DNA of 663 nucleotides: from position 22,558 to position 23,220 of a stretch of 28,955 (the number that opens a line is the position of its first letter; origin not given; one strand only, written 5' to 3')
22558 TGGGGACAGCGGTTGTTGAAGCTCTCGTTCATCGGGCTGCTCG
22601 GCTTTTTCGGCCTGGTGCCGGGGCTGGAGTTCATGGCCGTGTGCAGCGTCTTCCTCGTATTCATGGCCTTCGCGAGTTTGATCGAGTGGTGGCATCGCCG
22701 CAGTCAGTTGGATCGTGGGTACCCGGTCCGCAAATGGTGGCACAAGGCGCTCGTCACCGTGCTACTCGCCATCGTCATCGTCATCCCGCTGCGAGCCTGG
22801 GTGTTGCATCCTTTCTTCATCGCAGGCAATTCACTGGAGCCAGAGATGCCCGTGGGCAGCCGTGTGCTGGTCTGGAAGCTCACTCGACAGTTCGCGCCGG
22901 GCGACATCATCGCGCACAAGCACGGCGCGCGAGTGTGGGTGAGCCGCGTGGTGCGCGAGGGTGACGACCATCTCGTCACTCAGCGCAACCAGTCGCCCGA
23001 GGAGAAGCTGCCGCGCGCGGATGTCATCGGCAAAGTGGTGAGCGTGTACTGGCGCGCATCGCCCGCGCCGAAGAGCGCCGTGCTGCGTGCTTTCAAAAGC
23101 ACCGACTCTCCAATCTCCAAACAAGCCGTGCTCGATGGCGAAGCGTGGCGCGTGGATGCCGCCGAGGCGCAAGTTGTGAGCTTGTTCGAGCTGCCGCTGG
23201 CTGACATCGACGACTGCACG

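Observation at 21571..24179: Ser/Thr kinase fused to a signal-peptidase/LexA-like domain, translationally coupled to an ECF sigma factor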

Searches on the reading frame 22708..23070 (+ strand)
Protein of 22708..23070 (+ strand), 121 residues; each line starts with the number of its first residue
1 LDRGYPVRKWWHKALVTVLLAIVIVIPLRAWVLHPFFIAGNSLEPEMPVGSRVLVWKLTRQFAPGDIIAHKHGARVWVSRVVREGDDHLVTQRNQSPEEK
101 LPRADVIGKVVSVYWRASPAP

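Call 41: search_solved_structures(query=A4, max_evalue=10, show_alignments=5)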
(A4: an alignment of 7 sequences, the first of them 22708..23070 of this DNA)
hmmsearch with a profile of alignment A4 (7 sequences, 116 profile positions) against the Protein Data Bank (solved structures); distinct sequences matched with E-value up to 10: 4.
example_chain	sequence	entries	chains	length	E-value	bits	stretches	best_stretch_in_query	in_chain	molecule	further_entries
4n31_A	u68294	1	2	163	6.3e-06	29.4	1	25-85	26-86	SipA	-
4k8w_A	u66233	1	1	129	0.00033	23.9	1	35-85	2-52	LepA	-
4wvh_A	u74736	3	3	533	0.8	13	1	27-84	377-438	Maltose-binding periplasmic protein,Signal peptidase IB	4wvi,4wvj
4wvg_A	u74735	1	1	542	1.2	12.4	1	27-84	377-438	Maltose-binding periplasmic protein,Signal peptidase IB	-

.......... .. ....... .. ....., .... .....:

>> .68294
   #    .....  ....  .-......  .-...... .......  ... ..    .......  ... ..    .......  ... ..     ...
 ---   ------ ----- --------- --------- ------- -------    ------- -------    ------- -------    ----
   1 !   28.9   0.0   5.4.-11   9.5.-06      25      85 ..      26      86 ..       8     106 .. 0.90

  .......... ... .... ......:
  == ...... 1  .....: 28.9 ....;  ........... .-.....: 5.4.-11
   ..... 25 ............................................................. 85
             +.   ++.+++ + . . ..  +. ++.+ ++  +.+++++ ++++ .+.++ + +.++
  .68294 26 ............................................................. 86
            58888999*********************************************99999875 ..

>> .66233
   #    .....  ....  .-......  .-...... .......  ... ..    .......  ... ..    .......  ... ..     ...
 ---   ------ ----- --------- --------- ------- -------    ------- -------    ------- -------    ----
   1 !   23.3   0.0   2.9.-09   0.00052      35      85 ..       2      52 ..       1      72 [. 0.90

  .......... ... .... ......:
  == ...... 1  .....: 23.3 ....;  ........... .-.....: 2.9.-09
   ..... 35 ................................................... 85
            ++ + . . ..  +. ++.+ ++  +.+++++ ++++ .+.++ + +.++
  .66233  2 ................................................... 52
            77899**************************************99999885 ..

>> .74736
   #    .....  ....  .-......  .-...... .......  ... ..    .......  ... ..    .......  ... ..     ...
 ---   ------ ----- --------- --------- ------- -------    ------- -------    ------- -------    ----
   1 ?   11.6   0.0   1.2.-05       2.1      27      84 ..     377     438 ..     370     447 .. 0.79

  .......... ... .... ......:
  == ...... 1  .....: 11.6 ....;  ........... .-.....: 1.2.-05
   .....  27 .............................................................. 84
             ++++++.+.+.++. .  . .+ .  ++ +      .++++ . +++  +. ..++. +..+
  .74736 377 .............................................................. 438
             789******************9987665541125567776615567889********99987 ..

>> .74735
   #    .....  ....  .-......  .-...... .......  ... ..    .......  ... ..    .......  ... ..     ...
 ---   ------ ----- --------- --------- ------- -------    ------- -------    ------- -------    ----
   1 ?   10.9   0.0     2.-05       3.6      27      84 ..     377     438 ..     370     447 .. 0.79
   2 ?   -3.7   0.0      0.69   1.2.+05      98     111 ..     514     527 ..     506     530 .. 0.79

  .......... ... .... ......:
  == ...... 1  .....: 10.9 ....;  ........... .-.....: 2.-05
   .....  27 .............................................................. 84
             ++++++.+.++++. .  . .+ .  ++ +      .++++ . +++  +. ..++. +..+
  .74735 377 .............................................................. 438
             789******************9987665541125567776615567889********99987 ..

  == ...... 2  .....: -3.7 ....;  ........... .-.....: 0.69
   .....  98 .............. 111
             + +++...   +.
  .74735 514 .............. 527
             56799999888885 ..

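Call 42: search_protein_representatives(alignment_id=A4)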
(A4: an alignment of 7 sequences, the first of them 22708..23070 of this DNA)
Query: 7 sequences, 116 profile positions. Proteins with E-value up to 0.001 (for the whole library): 2226; up to 1e-10: 265; up to 1e-30: 57. The best 150 are listed.
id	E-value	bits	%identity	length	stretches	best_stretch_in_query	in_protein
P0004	1.2e-57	209.1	-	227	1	3-115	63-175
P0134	1.4e-54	199.3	-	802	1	2-114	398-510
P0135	3.3e-52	191.6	-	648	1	2-115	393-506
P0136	6.3e-50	184.2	-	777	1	2-114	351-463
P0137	1.2e-47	176.9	-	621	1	2-113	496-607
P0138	6.1e-47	174.6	-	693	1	5-114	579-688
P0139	2.2e-46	172.8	-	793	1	2-114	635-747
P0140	2.6e-46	172.6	-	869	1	4-114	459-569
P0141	1.1e-44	167.3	-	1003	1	6-114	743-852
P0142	4.1e-39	149.4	-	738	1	2-115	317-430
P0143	9.9e-39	148.1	-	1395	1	3-115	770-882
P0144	4.2e-38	146.1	-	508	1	2-115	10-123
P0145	1.1e-37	144.7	-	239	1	2-114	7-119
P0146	5.2e-37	142.6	-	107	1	36-114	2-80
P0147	7.9e-37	142.0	-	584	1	2-115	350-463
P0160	3.4e-34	133.5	-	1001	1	3-115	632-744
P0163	5.2e-34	132.9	-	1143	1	2-114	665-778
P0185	1.5e-31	125.0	-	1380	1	5-114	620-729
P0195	2.1e-30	121.3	-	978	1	4-114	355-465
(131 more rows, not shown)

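Call 47: search_protein_families(library=pfam, proteins=[P0134, P0137, P0139, P0141, P0143, P0160, P0185, P0195, P0163], max_evalue=0.001)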
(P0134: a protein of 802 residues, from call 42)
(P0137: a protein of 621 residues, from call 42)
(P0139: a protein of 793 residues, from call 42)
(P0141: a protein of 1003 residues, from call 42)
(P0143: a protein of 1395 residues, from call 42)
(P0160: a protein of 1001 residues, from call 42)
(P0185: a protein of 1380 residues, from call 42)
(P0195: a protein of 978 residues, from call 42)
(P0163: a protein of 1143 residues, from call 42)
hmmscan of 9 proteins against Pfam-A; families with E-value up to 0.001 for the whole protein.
P0134 (802 aa): 7 families
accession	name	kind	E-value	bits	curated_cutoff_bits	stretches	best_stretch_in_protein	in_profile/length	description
PF00069.31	Pkinase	-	1.1e-52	179.5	31.7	1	63-280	2-204/263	Protein kinase domain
PF07714.23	PK_Tyr_Ser-Thr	-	3.2e-33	115.6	23.1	1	63-279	2-211/258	Protein tyrosine and serine/threonine kinase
PF03109.22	ABC1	-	3.2e-07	30.2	22.9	1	99-213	112-221/244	ABC1 atypical kinase-like domain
PF01636.29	APH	-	7.6e-07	29.6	23.2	0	175-198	165-188/239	Phosphotransferase enzyme family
PF00717.28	Peptidase_S24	-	3.5e-06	27.1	23.3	1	426-502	37-116/116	Peptidase S24-like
PF10502.14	Peptidase_S26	-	3.9e-06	27.4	22.9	1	403-475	2-80/168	Signal peptidase, peptidase S26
PF14531.12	Kinase-like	-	2.9e-05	23.9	25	1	173-275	159-253/289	Kinase-like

P0137 (621 aa): 8 families
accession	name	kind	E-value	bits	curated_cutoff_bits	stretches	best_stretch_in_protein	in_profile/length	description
PF00069.31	Pkinase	-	2.3e-49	168.6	31.7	1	60-268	2-199/263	Protein kinase domain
PF07714.23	PK_Tyr_Ser-Thr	-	7.3e-33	114.4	23.1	1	60-270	2-209/258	Protein tyrosine and serine/threonine kinase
PF13211.12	DUF4019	-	5.9e-19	68.9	26.5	1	322-417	2-104/104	Protein of unknown function (DUF4019)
PF03109.22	ABC1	-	4e-07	29.9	22.9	1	141-220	144-223/244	ABC1 atypical kinase-like domain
PF10502.14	Peptidase_S26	-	6.4e-07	29.9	22.9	1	501-579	2-86/168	Signal peptidase, peptidase S26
PF00717.28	Peptidase_S24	-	7.4e-07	29.3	23.3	1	526-600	39-116/116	Peptidase S24-like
PF01636.29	APH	-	2.8e-05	24.4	23.2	0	180-209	165-195/239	Phosphotransferase enzyme family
PF14531.12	Kinase-like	-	3.2e-05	23.8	25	1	178-268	159-253/289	Kinase-like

P0139 (793 aa): 5 families
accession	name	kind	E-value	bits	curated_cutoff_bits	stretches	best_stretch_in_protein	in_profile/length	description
PF00069.31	Pkinase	-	1.5e-49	169.2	31.7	1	64-293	2-202/263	Protein kinase domain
PF07714.23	PK_Tyr_Ser-Thr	-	1.1e-31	110.5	23.1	1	64-210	2-152/258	Protein tyrosine and serine/threonine kinase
PF03109.22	ABC1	-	1.4e-07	31.4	22.9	1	101-211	113-218/244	ABC1 atypical kinase-like domain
PF01636.29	APH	-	8.7e-07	29.4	23.2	0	171-199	163-188/239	Phosphotransferase enzyme family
PF10502.14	Peptidase_S26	-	3.5e-05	24.3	22.9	1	641-709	3-77/168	Signal peptidase, peptidase S26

P0141 (1003 aa): 7 families
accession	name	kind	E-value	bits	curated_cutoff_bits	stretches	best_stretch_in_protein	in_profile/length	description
PF00069.31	Pkinase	-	4.1e-49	167.8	31.7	1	31-267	2-208/263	Protein kinase domain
PF07714.23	PK_Tyr_Ser-Thr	-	7e-31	107.9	23.1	1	31-262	2-211/258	Protein tyrosine and serine/threonine kinase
PF10502.14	Peptidase_S26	-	7.6e-07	29.7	22.9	1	749-807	6-67/168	Signal peptidase, peptidase S26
PF03109.22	ABC1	-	2.1e-06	27.5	22.9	1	117-193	144-220/244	ABC1 atypical kinase-like domain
PF14531.12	Kinase-like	-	3.2e-06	27.1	25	1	154-261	159-256/289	Kinase-like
PF00717.28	Peptidase_S24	-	1.7e-05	24.9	23.3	1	774-844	43-116/116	Peptidase S24-like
PF01636.29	APH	-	0.00046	20.5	23.2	0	153-179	161-188/239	Phosphotransferase enzyme family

P0143 (1395 aa): 6 families
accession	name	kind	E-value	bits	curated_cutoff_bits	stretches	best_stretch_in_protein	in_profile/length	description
PF00069.31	Pkinase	-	2.2e-46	158.8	31.7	1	70-375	2-257/263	Protein kinase domain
PF07714.23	PK_Tyr_Ser-Thr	-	5.7e-27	95.1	23.1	2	177-322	77-211/258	Protein tyrosine and serine/threonine kinase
PF03109.22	ABC1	-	3.6e-05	23.5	22.9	0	179-252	146-219/244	ABC1 atypical kinase-like domain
PF14531.12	Kinase-like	-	5.5e-05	23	25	1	212-320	157-255/289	Kinase-like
PF10502.14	Peptidase_S26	-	6.6e-05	23.4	22.9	1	777-834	4-64/168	Signal peptidase, peptidase S26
PF01636.29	APH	-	0.0005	20.3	23.2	0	201-248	148-198/239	Phosphotransferase enzyme family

P0160 (1001 aa): 7 families
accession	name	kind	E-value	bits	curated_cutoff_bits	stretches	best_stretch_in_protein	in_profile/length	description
PF13211.12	DUF4019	-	1.2e-80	267.1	26.5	3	770-872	2-104/104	Protein of unknown function (DUF4019)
PF00069.31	Pkinase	-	2.3e-49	168.6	31.7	1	44-278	2-209/263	Protein kinase domain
PF07714.23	PK_Tyr_Ser-Thr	-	3.4e-30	105.6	23.1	1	44-272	2-211/258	Protein tyrosine and serine/threonine kinase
PF10502.14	Peptidase_S26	-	3.3e-06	27.6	22.9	1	638-715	4-87/168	Signal peptidase, peptidase S26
PF03109.22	ABC1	-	3.8e-06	26.7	22.9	1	126-201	145-220/244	ABC1 atypical kinase-like domain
PF14531.12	Kinase-like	-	3e-05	23.9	25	1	156-273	153-258/289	Kinase-like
PF01636.29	APH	-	0.00019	21.7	23.2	0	160-187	160-188/239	Phosphotransferase enzyme family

P0185 (1380 aa): 7 families
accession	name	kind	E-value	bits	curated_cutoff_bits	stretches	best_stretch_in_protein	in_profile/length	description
PF00069.31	Pkinase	-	1.7e-52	178.9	31.7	1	60-273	2-198/263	Protein kinase domain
PF07714.23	PK_Tyr_Ser-Thr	-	2.5e-33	115.9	23.1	1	60-276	2-209/258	Protein tyrosine and serine/threonine kinase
PF22599.2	SecDF_P1_head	-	2.6e-21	76.1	27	1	1263-1360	9-107/114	SecDF, P1 head subdomain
PF01636.29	APH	-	8.5e-07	29.4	23.2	0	156-206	147-200/239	Phosphotransferase enzyme family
PF07853.16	DUF1648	-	1e-06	28.7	28.7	1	455-487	5-37/49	Domain of unknown function (DUF1648)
PF14531.12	Kinase-like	-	1.3e-06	28.3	25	1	162-277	151-256/289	Kinase-like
PF03109.22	ABC1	-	5.7e-06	26.1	22.9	1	102-206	118-217/244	ABC1 atypical kinase-like domain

P0195 (978 aa): 10 families
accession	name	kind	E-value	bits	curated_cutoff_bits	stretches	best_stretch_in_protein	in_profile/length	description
PF00069.31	Pkinase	-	4.9e-52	177.3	31.7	1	24-237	2-198/263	Protein kinase domain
PF07714.23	PK_Tyr_Ser-Thr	-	4.2e-31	108.6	23.1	1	24-241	2-210/258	Protein tyrosine and serine/threonine kinase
PF01636.29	APH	-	4e-07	30.5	23.2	0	126-168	154-198/239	Phosphotransferase enzyme family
PF17820.7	PDZ_6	-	4.3e-07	30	27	1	491-549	3-53/54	PDZ domain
PF10502.14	Peptidase_S26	-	2.4e-06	28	22.9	1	360-437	4-87/168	Signal peptidase, peptidase S26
PF16576.10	HlyD_D23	-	3.3e-06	27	30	1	792-884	125-214/214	Barrel-sandwich domain of CusB or HlyD membrane-fusion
PF13437.12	HlyD_3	-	2.1e-05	25.6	22.2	1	806-881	30-106/106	HlyD family secretion protein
PF00595.29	PDZ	-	2.1e-05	25.2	23.2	1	477-548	12-80/81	PDZ domain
PF14531.12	Kinase-like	-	3.5e-05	23.6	25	1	133-240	158-255/289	Kinase-like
PF03109.22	ABC1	-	8e-05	22.3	22.9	1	97-168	144-215/244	ABC1 atypical kinase-like domain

P0163 (1143 aa): 8 families
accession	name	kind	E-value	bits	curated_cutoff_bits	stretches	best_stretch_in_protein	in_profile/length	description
PF00069.31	Pkinase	-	6.5e-50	170.4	31.7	1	70-292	2-208/263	Protein kinase domain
PF07714.23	PK_Tyr_Ser-Thr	-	9.1e-30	104.3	23.1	1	70-288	2-212/258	Protein tyrosine and serine/threonine kinase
PF13211.12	DUF4019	-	6.2e-20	72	26.5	1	560-656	2-104/104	Protein of unknown function (DUF4019)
PF01636.29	APH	-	8.6e-07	29.4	23.2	0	175-214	157-198/239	Phosphotransferase enzyme family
PF13205.12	Big_5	-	1.2e-06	29.7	23.6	1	1036-1129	2-93/105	Bacterial Ig-like domain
PF14531.12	Kinase-like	-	3.7e-05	23.6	25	1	179-286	158-256/289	Kinase-like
PF03109.22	ABC1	-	5e-05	23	22.9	0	143-214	144-215/244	ABC1 atypical kinase-like domain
PF10502.14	Peptidase_S26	-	0.00018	22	22.9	0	672-731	3-65/168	Signal peptidase, peptidase S26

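Call 51: find_related_loci(query=A4, collection=genome_contigs, flank=6000)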
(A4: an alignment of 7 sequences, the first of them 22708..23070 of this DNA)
Query A4 (121 aa) in genome_contigs; peptide patterns used: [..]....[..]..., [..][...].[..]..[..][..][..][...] (x = any residue, [..] = any of these).
62 stretches matched a pattern; 20 encode a relative of the query (tblastn E <= 1e-3); 20 distinct loci.
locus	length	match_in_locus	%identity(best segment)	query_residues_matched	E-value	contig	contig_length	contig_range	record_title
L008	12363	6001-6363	79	1-121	6e-61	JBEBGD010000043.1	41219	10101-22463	MAG: Chthoniobacteraceae bacterium isolate ASF_13 NODE_329_length_41219_cov_5.182879, whole genome shotgun sequence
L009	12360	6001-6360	73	1-120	1e-54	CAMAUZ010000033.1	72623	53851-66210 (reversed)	MAG: Akkermansia muciniphila isolate AH-24oct19-276 genome assembly, contig: AH-24oct19-C551, whole genome shotgun seque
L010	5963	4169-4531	77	1-121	2e-53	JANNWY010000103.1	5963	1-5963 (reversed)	MAG: Chthoniobacteraceae bacterium isolate VAR_34_metabat_297 VAR_34_k141_258940, whole genome shotgun sequence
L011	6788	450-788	63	6-118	1e-45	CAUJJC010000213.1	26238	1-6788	MAG: Verrucomicrobiota bacterium isolate KLAP44 genome assembly, contig: KLAP44_416505, whole genome shotgun sequence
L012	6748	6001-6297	76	22-120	1e-44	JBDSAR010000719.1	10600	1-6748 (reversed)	MAG: Chthoniobacteraceae bacterium isolate cluster1_bin.114 k127_15161668, whole genome shotgun sequence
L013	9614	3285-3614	63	8-117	6e-41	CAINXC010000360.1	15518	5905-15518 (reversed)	MAG: uncultured Verrucomicrobia bacterium isolate Umea_bin-08071 genome assembly, contig: bin-08071:360/840, whole genom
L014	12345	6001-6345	50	6-120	7e-36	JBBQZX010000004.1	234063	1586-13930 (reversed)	MAG: Chthoniobacterales bacterium isolate Co_metawrap_2259 Cmw_2259_k141_9673375_length_234063_cov_15.9997, whole genome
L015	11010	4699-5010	47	17-120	3e-32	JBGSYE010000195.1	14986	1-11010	MAG: Chthoniobacteraceae bacterium isolate JTS-RE83 k141_9998177, whole genome shotgun sequence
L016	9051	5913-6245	45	11-120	8e-30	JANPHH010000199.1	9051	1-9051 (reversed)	MAG: Chthoniobacter sp. isolate VAR_69_metabat_164 VAR_69_k141_3877562, whole genome shotgun sequence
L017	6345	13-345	44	10-120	2e-29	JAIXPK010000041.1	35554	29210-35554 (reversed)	MAG: Verrucomicrobiaceae bacterium isolate C1_MAG_00061 C1_MAG_00061_000000000510, whole genome shotgun sequence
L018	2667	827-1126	46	21-120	1e-28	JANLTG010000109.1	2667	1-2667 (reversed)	MAG: bacterium isolate OTE_25_metabat_226 OTE_25_k141_2762790, whole genome shotgun sequence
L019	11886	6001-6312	43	17-120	4e-28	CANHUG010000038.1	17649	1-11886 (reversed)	MAG: Verrucomicrobiales bacterium isolate RE-27jun17-61 genome assembly, contig: RE-27jun17-C2180, whole genome shotgun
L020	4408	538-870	36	8-118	8e-23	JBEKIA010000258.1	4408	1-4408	MAG: Verrucomicrobiota bacterium isolate SPRUCE 28 SPRUCE_28_258, whole genome shotgun sequence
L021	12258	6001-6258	47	33-118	9e-22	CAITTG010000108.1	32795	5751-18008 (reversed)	MAG: uncultured Verrucomicrobia subdivision 3 bacterium isolate B4-5_bin-581 genome assembly, contig: bin-581:108/135, w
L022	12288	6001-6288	38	18-111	1e-18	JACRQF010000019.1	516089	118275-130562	MAG: Verrucomicrobia bacterium isolate NC_groundwater_2006_Pr3_S-0.65um_64_6 SR2-18-Sp65_coassembly_scaffold_263685, who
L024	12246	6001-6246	33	36-116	4e-8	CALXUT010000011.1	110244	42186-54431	MAG: uncultured Clostridia bacterium isolate E14__bin160 genome assembly, contig: E14__k127_340402, whole genome shotgun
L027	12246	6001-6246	27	36-116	1e-5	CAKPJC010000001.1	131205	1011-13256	MAG: uncultured Clostridia bacterium isolate REFINED_METABAT215_TOP10_CONTIGS_1500_ASSEMBLY_K77_MERGED__Hadza_MoBio_hadz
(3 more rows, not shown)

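Call 64: predict_structure(alignment_id=A5)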
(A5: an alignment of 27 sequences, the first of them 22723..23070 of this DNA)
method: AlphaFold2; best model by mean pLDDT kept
length: 116 residues; sequences in the alignment: 27
mean_pLDDT: 90.3   pTM: 0.74
mean pLDDT of the five models: 90.3, 89.7, 89.5, 88.7, 88.3
residues with pLDDT >= 90: 73; 70-90: 40; 50-70: 3; < 50: 0
segments of 3 or more residues with pLDDT < 50: none
pLDDT, mean of each block of 10 residues (from residue 1): 90 95 87 85 90 92 92 94 92 94 93 71
secondary structure, 60 per line:
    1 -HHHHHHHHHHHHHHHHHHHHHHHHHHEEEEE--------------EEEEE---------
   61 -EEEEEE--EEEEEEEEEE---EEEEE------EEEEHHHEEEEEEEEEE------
elements in order: H2-27 E28-32 E47-51 E62-67 E70-79 E83-87 E94-97 E101-110

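Call 68: fold_search(model_id=the predicted structure, library=pdb)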
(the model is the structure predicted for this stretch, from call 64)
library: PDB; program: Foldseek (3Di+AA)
matches with E <= 10: 1209; with E <= 0.001: 5
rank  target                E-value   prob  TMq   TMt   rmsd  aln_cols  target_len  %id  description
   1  6a2q                  4.7e-04  1.00  0.53  0.61   3.3        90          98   27  Mycobacterium tuberculosis LexA C-domain I (released 2019-01-23)
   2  6a2t                  6.6e-04  1.00  0.51  0.60   3.4        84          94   26  Mycobacterium tuberculosis LexA C-domain K197A (released 2019-01-23)
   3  4n31_A                7.8e-04  1.00  0.60  0.50   3.0       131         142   14  Structure and activity of Streptococcus pyogenes SipA: a signal peptidase homologue essential for pilus polymerisation (released 2014-08-20)
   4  6a2r_A                8.2e-04  1.00  0.53  0.61   3.3        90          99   27  Mycobacterium tuberculosis LexA C-domain II (released 2019-01-23)
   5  6a2s_A                8.2e-04  1.00  0.52  0.58   3.4        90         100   26  Mycobacterium tuberculosis LexA C-domain S160A (released 2019-01-23)
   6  1kca_A                1.0e-03  1.00  0.55  0.62   3.3        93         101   22  Crystal Structure of the lambda Repressor C-terminal Domain Octamer (released 2001-12-21)
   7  4wvj_A                1.3e-03  1.00  0.59  0.14   8.3       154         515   14  Crystal structure of the Type-I signal peptidase from Staphylococcus aureus (SpsB) in complex with an inhibitor peptid (released 2015-09-23)
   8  1f39_A                2.0e-03  1.00  0.54  0.61   3.5        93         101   22  CRYSTAL STRUCTURE OF THE LAMBDA REPRESSOR C-TERMINAL DOMAIN (released 2000-07-26)
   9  4n31_B                2.2e-03  1.00  0.56  0.49   5.6       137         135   14  Structure and activity of Streptococcus pyogenes SipA: a signal peptidase homologue essential for pilus polymerisation (released 2014-08-20)
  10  4wvi_A                2.3e-03  1.00  0.58  0.14   7.8       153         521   14  Crystal structure of the Type-I signal peptidase from Staphylococcus aureus (SpsB) in complex with a substrate peptide (released 2015-09-23)
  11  4wvg_A                2.4e-03  1.00  0.58  0.14   6.8       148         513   13  Crystal structure of the Type-I signal peptidase from Staphylococcus aureus (SpsB). (released 2015-09-23)
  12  2hnf                  2.4e-03  1.00  0.50  0.46   3.9        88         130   23  Structure of a Hyper-cleavable Monomeric Fragment of Phage lambda Repressor Containing the Cleavage Site Region (released 2006-09-19)
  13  3k2z_A                2.6e-03  1.00  0.55  0.36   3.3        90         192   23  Crystal structure of a LexA protein from Thermotoga maritima (released 2010-10-06)
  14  3k2z_B                2.7e-03  1.00  0.57  0.36   3.0        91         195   22  Crystal structure of a LexA protein from Thermotoga maritima (released 2010-10-06)
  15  4wvh_A                3.0e-03  1.00  0.57  0.14   8.4       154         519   14  Crystal structure of the Type-I signal peptidase from Staphylococcus aureus (SpsB) in complex with a substrate peptide (released 2015-09-23)
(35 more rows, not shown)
